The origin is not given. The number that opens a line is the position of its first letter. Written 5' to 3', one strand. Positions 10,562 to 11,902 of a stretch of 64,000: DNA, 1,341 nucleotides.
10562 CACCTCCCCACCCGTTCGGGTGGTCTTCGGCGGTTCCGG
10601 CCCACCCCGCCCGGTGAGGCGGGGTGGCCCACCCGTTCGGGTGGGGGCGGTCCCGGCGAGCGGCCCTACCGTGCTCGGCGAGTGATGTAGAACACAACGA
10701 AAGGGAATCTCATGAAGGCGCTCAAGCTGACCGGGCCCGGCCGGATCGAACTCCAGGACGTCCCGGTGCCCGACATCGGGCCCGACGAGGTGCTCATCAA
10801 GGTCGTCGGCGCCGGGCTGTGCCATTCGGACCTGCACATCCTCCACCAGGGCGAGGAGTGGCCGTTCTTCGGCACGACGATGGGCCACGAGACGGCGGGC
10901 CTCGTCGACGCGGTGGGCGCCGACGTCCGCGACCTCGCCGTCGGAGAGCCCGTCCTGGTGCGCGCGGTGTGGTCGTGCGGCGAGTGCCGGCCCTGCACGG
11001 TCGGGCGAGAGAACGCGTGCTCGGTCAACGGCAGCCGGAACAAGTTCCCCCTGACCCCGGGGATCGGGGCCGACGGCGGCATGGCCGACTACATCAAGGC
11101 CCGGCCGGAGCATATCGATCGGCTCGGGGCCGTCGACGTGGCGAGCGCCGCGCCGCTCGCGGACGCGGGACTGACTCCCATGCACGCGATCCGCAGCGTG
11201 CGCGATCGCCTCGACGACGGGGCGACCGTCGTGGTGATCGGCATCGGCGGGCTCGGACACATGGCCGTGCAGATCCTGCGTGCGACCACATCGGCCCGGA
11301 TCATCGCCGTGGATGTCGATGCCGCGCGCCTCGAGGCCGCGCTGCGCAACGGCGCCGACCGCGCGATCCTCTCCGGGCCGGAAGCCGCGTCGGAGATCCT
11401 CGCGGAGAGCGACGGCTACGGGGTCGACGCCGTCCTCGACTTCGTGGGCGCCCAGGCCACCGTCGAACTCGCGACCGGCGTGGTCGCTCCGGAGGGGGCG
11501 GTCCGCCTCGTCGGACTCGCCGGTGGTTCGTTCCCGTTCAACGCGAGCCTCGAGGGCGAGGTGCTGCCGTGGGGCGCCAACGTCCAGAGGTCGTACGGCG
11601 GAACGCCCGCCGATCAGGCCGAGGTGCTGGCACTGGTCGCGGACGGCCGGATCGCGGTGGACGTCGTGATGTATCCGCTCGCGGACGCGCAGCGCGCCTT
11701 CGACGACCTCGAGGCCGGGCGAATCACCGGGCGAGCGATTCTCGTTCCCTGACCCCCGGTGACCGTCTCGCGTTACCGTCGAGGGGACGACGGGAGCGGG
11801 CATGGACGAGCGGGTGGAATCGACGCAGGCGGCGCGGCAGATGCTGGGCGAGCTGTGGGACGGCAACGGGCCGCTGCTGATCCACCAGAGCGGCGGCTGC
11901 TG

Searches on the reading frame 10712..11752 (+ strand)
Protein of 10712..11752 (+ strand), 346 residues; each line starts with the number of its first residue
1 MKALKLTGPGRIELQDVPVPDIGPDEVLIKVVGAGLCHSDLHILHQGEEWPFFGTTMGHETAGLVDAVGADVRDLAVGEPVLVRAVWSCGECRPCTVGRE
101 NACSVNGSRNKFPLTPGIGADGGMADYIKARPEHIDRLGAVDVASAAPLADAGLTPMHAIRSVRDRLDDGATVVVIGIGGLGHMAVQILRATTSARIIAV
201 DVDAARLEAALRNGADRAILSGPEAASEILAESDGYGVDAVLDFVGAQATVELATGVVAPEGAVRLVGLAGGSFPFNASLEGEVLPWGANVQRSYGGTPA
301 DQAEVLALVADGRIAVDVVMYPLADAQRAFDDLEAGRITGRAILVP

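Call 31: find_encoding_contigs(protein=window:10712-11752:+, flank=10000, max_places=1)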
Protein window:10712-11752:+ (346 aa): 7 contigs read that carry it; 1 place shown.
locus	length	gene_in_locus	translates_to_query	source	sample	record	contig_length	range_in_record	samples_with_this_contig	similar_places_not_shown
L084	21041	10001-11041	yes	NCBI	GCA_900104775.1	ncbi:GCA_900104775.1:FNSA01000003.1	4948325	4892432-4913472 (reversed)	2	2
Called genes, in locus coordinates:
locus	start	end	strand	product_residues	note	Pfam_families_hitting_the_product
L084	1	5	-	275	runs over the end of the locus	-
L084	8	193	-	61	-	-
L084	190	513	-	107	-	-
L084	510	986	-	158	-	PF03780:Asp23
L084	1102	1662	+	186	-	PF04542:Sigma70_r2, PF08281:Sigma70_r4_2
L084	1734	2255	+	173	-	-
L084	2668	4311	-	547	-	PF00501:AMP-binding, PF13193:AMP-binding_C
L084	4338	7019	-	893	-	PF13191:AAA_16, PF24883:NPHP3_N (weak), PF13401:AAA_22 (faint), PF25873:WHD_MalT, PF17874:TPR_MalT, PF00196:GerE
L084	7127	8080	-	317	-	PF00135:COesterase, PF20434:BD-FAE, PF07859:Abhydrolase_3, PF00326:Peptidase_S9 (weak)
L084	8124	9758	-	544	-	PF00743:FMO-like, PF01266:DAO (faint), PF07992:Pyr_redox_2, PF13450:NAD_binding_8 (weak), PF13738:Pyr_redox_3, PF13434:Lys_Orn_oxgnase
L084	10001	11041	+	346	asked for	PF08240:ADH_N, PF00107:ADH_zinc_N, PF13602:ADH_zinc_N_2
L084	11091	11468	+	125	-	PF05610:DUF779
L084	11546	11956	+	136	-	PF02627:CMD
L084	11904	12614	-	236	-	PF01569:PAP2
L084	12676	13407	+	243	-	-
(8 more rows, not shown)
